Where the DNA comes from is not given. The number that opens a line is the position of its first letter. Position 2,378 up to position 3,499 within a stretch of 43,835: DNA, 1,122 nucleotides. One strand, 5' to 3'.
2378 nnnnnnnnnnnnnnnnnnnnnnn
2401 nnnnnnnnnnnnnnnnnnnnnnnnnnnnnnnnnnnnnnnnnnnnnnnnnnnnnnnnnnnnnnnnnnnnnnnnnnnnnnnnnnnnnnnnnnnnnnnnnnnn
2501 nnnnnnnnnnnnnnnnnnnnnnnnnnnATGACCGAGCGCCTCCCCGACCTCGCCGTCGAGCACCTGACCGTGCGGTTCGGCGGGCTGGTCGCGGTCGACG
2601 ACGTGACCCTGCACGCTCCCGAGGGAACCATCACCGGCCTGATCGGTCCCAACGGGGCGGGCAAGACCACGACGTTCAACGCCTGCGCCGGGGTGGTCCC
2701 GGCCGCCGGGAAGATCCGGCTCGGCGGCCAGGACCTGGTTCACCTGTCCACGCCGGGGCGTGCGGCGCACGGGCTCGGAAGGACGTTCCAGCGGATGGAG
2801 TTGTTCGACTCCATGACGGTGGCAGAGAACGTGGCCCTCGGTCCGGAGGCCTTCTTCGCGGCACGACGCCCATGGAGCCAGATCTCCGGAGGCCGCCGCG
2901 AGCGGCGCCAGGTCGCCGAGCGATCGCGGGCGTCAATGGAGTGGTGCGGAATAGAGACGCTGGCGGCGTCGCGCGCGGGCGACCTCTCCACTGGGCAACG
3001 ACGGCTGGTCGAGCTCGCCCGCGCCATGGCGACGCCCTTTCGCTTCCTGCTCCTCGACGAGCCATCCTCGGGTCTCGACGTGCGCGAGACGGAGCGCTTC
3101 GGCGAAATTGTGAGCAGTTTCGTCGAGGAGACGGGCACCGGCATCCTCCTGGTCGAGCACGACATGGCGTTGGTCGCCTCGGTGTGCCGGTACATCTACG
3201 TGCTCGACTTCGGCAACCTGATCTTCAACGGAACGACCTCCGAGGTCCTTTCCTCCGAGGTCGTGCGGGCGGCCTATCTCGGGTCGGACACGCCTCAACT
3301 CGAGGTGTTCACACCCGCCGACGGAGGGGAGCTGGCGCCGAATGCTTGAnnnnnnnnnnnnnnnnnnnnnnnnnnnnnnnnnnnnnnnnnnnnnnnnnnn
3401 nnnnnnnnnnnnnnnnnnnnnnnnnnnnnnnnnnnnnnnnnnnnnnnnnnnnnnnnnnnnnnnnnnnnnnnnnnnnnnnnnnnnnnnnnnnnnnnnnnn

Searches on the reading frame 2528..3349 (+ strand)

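Call 15: search_protein_families(library=pfam, proteins=[window:2528-3349:+], max_evalue=0.001)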
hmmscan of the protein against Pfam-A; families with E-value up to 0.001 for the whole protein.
window:2528-3349:+ (273 aa): 4 families
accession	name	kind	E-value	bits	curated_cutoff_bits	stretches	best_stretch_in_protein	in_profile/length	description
PF00005.33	ABC_tran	-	2.6e-26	93.3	25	1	24-180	2-136/137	ABC transporter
PF13304.12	AAA_21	-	5.2e-09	37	27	1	136-216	221-303/304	AAA domain, putative AbiEii toxin, Type IV TA system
PF02463.25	SMC_N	-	8.8e-06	25.7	40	0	33-204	24-192/220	RecF/RecN/SMC N terminal domain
PF13604.12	AAA_30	-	0.00022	21.5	27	1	34-100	19-75/191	AAA domain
